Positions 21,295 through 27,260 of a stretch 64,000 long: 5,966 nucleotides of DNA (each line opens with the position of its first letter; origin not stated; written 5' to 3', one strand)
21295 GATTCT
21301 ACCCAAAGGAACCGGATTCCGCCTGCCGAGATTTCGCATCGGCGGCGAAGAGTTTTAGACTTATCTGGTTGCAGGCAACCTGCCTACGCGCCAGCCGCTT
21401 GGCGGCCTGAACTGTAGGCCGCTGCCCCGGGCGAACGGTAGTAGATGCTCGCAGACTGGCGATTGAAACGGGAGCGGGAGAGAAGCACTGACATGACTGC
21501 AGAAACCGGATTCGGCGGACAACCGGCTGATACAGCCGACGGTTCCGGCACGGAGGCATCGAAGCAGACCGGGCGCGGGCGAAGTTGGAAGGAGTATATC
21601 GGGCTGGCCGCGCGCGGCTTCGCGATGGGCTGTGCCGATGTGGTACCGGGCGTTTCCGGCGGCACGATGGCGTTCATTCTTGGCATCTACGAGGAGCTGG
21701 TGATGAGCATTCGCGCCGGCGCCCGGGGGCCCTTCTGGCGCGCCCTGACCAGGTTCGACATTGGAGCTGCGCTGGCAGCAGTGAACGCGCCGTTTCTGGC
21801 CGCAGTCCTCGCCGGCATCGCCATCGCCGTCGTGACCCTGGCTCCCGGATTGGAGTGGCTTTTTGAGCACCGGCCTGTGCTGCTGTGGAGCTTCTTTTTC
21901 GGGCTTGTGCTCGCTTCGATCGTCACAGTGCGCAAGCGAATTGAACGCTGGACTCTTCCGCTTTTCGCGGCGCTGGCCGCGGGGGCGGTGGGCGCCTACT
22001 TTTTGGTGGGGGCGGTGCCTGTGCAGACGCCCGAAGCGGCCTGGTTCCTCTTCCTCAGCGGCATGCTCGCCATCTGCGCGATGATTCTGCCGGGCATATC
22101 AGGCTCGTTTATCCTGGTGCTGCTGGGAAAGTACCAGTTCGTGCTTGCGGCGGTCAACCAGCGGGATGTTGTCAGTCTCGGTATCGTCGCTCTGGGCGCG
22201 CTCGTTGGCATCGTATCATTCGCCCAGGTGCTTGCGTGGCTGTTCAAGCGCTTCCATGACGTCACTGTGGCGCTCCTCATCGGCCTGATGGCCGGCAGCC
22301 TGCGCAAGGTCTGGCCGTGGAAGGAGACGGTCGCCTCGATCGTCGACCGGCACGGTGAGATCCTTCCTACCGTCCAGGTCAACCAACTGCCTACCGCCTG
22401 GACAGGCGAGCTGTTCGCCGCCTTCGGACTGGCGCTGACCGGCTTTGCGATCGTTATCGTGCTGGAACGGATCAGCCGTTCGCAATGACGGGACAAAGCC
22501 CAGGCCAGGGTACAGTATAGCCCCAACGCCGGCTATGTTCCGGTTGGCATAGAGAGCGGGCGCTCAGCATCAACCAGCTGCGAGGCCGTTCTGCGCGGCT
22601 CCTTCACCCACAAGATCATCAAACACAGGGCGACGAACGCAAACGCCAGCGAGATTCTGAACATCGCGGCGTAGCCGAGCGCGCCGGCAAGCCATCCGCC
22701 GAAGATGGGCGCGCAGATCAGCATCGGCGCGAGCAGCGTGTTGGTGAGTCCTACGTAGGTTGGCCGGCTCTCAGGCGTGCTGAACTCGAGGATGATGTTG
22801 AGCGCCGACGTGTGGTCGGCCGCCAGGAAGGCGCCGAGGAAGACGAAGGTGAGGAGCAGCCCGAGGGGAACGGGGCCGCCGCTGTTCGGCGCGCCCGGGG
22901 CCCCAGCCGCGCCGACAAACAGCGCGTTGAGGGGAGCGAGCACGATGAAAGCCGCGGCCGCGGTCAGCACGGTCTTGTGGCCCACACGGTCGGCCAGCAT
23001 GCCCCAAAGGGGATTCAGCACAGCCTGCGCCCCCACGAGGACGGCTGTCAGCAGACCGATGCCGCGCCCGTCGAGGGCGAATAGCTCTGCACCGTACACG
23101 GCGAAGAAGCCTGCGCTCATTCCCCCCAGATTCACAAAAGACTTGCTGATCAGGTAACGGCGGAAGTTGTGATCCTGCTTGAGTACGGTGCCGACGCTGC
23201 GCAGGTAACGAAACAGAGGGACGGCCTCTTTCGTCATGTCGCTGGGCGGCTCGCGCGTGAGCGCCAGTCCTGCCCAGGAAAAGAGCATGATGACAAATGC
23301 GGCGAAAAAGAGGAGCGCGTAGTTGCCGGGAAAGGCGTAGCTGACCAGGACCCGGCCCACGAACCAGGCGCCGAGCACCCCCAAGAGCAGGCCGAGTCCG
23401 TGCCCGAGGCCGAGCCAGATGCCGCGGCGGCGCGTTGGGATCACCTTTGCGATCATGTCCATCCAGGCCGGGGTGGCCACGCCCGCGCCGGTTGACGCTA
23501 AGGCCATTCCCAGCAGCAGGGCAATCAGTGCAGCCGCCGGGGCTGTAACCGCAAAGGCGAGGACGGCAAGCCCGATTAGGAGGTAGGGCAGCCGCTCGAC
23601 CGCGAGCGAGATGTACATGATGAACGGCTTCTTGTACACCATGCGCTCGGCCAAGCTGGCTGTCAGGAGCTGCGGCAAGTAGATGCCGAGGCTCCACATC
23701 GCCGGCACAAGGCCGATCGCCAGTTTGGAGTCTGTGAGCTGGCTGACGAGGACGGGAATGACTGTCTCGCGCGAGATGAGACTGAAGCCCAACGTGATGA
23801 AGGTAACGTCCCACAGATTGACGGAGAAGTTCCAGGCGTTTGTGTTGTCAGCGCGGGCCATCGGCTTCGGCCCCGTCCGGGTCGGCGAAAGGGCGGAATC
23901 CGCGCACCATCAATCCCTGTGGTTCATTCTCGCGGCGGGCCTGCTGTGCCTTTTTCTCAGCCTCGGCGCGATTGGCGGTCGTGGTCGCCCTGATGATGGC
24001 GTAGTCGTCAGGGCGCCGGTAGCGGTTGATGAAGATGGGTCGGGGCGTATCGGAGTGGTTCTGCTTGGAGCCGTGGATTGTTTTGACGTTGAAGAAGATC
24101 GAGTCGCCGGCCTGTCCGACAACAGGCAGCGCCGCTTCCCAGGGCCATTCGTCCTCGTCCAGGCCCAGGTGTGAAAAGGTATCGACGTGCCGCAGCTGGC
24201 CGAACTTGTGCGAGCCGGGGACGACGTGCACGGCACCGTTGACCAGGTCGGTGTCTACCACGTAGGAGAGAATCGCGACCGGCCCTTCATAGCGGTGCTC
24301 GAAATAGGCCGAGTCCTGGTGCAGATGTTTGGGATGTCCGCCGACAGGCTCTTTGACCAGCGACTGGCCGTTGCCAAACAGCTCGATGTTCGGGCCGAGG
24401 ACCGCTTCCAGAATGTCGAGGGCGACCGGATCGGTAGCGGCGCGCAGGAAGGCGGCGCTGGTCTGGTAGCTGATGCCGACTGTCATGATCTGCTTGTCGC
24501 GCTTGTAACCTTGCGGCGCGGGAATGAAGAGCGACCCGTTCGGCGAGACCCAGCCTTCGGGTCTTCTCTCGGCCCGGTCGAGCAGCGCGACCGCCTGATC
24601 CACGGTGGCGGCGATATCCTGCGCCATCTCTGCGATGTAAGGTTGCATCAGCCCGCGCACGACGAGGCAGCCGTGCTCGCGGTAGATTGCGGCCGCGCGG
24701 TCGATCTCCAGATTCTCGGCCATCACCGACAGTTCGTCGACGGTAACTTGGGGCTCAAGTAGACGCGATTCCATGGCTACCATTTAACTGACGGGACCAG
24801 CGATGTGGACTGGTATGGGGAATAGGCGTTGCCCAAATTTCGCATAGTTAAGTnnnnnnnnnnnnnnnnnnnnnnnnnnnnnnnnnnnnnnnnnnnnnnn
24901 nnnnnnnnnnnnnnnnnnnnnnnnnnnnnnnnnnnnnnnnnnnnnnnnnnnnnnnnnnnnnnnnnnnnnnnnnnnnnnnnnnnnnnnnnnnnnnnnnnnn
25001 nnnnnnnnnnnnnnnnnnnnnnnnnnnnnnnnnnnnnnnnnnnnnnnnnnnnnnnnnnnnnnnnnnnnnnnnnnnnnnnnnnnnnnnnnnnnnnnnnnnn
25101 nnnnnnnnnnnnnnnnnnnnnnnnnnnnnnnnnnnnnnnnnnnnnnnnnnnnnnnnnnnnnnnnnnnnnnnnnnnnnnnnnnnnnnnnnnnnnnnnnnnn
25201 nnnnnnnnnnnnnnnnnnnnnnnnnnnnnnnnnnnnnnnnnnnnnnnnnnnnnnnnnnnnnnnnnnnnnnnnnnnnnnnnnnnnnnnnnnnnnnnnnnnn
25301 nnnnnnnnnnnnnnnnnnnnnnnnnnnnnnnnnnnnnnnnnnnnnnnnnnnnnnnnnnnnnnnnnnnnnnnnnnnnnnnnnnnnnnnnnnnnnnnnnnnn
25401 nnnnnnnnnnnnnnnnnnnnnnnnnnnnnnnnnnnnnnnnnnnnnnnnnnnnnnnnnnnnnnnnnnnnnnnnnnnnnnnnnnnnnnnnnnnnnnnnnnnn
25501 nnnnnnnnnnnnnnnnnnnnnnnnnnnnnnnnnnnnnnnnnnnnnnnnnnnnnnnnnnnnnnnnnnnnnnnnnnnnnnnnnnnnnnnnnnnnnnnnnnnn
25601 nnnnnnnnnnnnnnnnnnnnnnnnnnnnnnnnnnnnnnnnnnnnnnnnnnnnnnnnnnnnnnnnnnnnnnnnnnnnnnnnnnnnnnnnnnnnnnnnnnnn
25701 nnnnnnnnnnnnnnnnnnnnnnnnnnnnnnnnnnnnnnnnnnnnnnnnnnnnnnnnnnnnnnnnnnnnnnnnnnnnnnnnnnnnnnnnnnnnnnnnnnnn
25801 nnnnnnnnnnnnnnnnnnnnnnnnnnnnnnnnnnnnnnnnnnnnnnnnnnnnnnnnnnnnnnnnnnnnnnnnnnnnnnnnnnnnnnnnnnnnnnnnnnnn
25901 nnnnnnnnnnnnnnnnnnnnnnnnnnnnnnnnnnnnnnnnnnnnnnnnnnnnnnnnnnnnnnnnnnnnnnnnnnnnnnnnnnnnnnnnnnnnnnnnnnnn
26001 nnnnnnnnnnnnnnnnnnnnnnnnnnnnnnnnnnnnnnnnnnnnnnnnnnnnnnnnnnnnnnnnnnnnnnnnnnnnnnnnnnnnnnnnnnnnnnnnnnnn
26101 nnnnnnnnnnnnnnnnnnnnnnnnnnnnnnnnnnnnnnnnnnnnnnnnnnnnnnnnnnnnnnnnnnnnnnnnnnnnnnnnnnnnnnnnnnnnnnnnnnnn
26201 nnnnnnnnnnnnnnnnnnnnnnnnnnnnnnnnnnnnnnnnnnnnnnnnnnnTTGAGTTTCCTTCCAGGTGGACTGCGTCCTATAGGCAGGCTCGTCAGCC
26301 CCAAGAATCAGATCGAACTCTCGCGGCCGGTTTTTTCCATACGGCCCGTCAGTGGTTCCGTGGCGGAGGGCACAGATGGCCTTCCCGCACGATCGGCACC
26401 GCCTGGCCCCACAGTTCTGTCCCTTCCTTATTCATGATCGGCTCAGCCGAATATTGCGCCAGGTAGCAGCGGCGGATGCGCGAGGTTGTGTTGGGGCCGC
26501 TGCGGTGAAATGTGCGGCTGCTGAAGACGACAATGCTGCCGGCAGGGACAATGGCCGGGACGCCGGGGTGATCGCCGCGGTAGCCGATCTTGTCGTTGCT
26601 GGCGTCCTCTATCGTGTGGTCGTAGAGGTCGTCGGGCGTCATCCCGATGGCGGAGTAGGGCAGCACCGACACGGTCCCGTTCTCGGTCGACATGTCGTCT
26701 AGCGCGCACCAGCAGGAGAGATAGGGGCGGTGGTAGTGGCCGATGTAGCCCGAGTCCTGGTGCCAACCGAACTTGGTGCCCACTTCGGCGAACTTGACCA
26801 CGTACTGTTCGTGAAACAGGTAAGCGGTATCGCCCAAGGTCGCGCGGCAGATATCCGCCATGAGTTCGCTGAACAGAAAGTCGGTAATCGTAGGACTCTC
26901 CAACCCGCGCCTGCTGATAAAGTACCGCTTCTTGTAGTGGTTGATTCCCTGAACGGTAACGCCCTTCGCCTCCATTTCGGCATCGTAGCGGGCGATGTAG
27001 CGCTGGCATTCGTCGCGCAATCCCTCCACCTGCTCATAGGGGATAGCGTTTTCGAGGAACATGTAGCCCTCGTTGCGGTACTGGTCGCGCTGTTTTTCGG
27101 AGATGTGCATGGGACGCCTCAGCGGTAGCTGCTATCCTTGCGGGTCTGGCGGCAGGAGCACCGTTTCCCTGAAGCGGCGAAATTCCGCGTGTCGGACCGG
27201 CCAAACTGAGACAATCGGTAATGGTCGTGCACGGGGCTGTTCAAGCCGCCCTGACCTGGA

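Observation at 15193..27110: Oxygenase-heavy sugar or sugar-acid locus: four PhyH dioxygenases and a diiron protein around a dehydratase/aldolase core, with no dehydrogenase and no regulator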

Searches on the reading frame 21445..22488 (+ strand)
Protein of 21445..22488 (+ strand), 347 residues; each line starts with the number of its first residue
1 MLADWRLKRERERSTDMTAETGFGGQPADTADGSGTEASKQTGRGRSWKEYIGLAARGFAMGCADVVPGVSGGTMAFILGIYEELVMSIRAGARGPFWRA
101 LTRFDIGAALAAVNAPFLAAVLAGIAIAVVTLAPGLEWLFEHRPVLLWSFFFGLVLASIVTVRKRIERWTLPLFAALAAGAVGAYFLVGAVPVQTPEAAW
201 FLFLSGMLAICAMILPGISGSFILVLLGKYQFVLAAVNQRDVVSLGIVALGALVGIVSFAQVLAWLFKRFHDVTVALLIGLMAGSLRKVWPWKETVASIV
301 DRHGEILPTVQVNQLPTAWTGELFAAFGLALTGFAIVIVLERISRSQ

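Call 4: search_protein_families(library=pfam, proteins=[window:21445-22488:+], max_evalue=0.01)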
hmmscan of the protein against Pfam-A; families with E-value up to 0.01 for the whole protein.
window:21445-22488:+ (347 aa): 1 family
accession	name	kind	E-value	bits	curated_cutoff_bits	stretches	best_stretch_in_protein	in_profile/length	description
PF04018.18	VCA0040-like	-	3.2e-89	299.2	26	1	61-306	1-245/246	Undecaprenyl phosphate translocase-like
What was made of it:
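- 21445..22488 (+): DUF368/VCA0040-like membrane protein (undecaprenyl-phosphate translocase-like family). Its role in the locus is unknown. Pfam PF04018 299 bits (call 4).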

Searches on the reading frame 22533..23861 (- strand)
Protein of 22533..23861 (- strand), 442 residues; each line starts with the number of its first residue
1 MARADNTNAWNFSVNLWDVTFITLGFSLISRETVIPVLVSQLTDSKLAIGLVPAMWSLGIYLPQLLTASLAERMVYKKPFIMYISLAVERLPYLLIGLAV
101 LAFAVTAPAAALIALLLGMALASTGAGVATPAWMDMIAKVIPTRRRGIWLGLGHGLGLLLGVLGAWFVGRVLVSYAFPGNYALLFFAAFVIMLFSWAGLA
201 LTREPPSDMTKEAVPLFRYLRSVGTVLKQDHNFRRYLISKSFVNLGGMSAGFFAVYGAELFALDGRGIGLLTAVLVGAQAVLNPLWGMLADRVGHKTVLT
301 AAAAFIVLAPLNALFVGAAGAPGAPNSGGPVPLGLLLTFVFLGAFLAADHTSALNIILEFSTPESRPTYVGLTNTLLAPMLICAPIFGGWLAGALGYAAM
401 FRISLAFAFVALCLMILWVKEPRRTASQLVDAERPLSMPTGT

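Call 4: search_protein_families(library=pfam, proteins=[window:22533-23861:-], max_evalue=0.01)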
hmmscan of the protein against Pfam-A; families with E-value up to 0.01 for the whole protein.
window:22533-23861:- (442 aa): 1 family
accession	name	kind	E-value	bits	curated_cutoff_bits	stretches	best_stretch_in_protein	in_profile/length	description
PF07690.21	MFS_1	-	3.5e-24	85.8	33.4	2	248-432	12-185/347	Major Facilitator Superfamily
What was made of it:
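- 22533..23861 (-): MFS_1 transporter, last gene of the minus-strand operon. Pfam MFS_1 86 bits (call 4).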

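Call 7: search_protein_families(library=ncbifam, proteins=[window:22533-23861:-], max_evalue=0.01)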
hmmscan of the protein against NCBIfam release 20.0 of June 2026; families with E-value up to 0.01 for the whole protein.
window:22533-23861:- (442 aa): 3 families
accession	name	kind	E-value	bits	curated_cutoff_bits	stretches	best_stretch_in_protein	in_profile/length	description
TIGR00880.1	2_A_01_02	superfamily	6.1e-09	36.1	131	1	278-421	10-140/141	multidrug resistance protein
TIGR00711.1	efflux_EmrB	subfamily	0.00025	19.9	230.2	1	278-431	49-189/485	DHA2 family efflux MFS transporter permease subunit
NF041040.1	FslB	exception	0.0028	16.7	600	0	275-308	57-90/417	rhizoferrin export MFS transporter FslB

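Call 94: search_solved_structures(query=window:22533-23861:-, max_evalue=0.01)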
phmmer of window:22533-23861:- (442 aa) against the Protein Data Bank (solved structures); distinct sequences matched with E-value up to 0.01: 0.
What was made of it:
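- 22533..23861 (-): No PDB relative (call 94).
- Tried and rejected: There is no PDB relative (call 94) and only weak efflux-type NCBIfam hits (call 7), so this is inconclusive.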

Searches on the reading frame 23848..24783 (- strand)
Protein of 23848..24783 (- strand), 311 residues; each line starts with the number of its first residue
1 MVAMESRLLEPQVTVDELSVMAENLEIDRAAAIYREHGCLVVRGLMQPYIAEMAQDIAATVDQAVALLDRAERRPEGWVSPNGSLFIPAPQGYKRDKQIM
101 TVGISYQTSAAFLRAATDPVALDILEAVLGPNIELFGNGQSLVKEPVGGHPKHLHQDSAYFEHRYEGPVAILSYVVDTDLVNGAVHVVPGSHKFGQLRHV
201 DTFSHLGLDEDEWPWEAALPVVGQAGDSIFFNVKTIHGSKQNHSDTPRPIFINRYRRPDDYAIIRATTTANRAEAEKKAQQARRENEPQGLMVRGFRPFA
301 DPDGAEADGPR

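Call 4: search_protein_families(library=pfam, proteins=[window:23848-24783:-], max_evalue=0.01)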
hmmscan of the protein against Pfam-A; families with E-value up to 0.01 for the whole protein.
window:23848-24783:- (311 aa): 1 family
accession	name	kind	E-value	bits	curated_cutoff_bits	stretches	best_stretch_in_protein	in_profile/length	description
PF05721.19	PhyH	-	3.6e-23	83.4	22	1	34-249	1-212/213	Phytanoyl-CoA dioxygenase (PhyH)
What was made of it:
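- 23848..24783 (-): PhyH-2 dioxygenase. Pfam PhyH 83 bits (call 4).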

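Call 7: search_protein_families(library=ncbifam, proteins=[window:23848-24783:-], max_evalue=0.01)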
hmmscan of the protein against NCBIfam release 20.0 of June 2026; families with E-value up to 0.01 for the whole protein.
window:23848-24783:- (311 aa): 2 families
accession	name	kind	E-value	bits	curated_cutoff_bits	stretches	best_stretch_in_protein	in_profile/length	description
NF052437.1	MPhHdxlPhnYGIM8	equivalog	0.00059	19.3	500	1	144-252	107-210/260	methylphosphonate hydroxylase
TIGR02408.1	ectoine_ThpD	equivalog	0.0016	17.8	336.5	0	222-249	214-241/277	ectoine hydroxylase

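Call 24: search_solved_structures(query=window:23848-24783:-, max_evalue=0.001)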
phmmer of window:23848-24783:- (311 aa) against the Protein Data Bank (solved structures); distinct sequences matched with E-value up to 0.001: 10.
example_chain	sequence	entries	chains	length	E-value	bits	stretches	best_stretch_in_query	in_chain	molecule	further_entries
4xbz_A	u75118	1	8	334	1.1e-09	41.3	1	32-252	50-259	EvdO1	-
2a1x_A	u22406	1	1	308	6.3e-08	35.6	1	69-268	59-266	Phytanoyl-CoA dioxygenase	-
5epa_A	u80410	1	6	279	8.2e-07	31.9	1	128-249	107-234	SnoK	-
4xab_A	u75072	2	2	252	1.2e-06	31.4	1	134-253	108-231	EvdO2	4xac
6zyk_A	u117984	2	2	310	1.7e-05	27.6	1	115-272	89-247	Monooxygenase | Uncharacterized protein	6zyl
5ybm_A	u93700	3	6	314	8.1e-05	25.4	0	143-249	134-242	PrhA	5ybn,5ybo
5ybt_A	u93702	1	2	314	0.0001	25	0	143-249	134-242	PrhA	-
5ybp_A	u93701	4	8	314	0.0001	25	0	143-249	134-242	PrhA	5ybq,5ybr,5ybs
5ep9_A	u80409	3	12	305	0.00018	24.3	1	109-249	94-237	SnoN,Epimerase SnoN | SnoN,SnoN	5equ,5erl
5ybl_A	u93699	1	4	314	0.00045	22.9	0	147-257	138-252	Multifunctional dioxygenase ausE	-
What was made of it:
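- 23848..24783 (-): Weak PDB relatives EvdO1, PHYH and SnoK (call 24).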

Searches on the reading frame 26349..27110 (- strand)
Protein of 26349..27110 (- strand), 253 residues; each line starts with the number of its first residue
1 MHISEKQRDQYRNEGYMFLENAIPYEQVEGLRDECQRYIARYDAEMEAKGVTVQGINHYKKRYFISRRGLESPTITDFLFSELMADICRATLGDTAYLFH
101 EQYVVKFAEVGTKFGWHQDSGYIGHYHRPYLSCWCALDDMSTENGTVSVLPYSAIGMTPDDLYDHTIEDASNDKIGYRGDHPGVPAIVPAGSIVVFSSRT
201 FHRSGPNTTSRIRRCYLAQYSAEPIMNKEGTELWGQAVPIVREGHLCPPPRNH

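Call 5: search_protein_families(library=pfam, proteins=[window:26349-27110:-], max_evalue=0.01)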
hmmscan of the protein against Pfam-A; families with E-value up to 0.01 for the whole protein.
window:26349-27110:- (253 aa): 2 families
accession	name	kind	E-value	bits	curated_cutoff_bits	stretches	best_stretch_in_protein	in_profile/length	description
PF05721.19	PhyH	-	6.3e-28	98.9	22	1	11-215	1-213/213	Phytanoyl-CoA dioxygenase (PhyH)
PF23169.1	HalD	-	0.0028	17.5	26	1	5-119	7-125/228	Halogenase D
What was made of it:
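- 26349..27110 (-): PhyH-4 dioxygenase, first gene of the minus-strand operon. Pfam PhyH 99 bits (call 5).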

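Call 7: search_protein_families(library=ncbifam, proteins=[window:26349-27110:-], max_evalue=0.01)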
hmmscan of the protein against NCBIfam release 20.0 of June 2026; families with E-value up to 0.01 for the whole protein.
window:26349-27110:- (253 aa): 3 families
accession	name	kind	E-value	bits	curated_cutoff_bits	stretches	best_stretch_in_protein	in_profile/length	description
TIGR02408.1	ectoine_ThpD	equivalog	2.3e-11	43.6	336.5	1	3-214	17-241/277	ectoine hydroxylase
NF052437.1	MPhHdxlPhnYGIM8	equivalog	6.1e-08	32.4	500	1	3-222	5-215/260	methylphosphonate hydroxylase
TIGR01762.1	chlorin-enz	subfamily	3.7e-06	26.5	226.3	0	184-221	209-247/288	chlorinating enzyme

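Call 26: search_solved_structures(query=window:26349-27110:-, max_evalue=0.001)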
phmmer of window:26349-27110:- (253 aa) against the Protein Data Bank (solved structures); distinct sequences matched with E-value up to 0.001: 15.
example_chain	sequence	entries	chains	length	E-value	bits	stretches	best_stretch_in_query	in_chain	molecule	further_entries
4xab_A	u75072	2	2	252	2.5e-10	43.3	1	92-224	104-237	EvdO2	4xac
6zyk_A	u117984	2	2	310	5.6e-10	42.1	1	9-221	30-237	Monooxygenase | Uncharacterized protein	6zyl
4mhr_A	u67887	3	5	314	3.7e-07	32.9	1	3-215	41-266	Ectoine hydroxylase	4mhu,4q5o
5epa_A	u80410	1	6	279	6.6e-07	32.1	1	7-220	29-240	SnoK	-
7dt0_A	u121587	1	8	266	7.9e-06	28.5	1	3-221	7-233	Phytanoyl-CoA dioxygenase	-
2a1x_A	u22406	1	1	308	8.4e-06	28.5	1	6-221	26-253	Phytanoyl-CoA dioxygenase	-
4xaa_A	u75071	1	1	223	1.4e-05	27.8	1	77-221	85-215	Putative oxygenase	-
6s0u_A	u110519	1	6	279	4.7e-05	26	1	123-214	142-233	Kanamycin B dioxygenase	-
6s0r_A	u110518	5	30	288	4.9e-05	25.9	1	123-214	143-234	Kanamycin B dioxygenase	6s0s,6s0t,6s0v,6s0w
7e01_A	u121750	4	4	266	5e-05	25.9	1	3-221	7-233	Phytanoyl-CoA dioxygenase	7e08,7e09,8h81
7dzz_A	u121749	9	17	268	5.1e-05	25.9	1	3-221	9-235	Phytanoyl-CoA dioxygenase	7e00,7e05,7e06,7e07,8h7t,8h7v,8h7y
7cl2_A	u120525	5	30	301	5.5e-05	25.8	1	123-214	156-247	Kanamycin B dioxygenase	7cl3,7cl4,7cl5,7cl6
3emr_A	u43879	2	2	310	8.6e-05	25.1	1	5-217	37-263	EctD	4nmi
2opw_A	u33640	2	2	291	0.00018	24.1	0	97-218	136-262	PHYHD1 protein | Phytanoyl-CoA dioxygenase domain-containing protein 1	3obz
6ec3_A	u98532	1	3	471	0.00041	22.9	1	77-221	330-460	Methyltransferase domain-containing protein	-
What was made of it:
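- Closest known: EvdO1/EvdO2, SnoK/SnoN and KanJ. Same: They are among the best solved relatives of PhyH-2 and PhyH-4 (calls 24, 26).
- Weak solved relatives of the window PhyH copies include the sugar-modifying EvdO1/O2, SnoK/N and KanJ (calls 24, 26).
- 26349..27110 (-): Weak PDB relatives EvdO2, EctD, SnoK, KanJ and PHYHD1 (call 26).
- Closest known: FJS / PHYHD1 2'-O-methylnucleoside demethylases. Different: Similarity is only distant: PHYHD1 (2opw) matches PhyH-4 at E 1.8e-4 (call 26).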
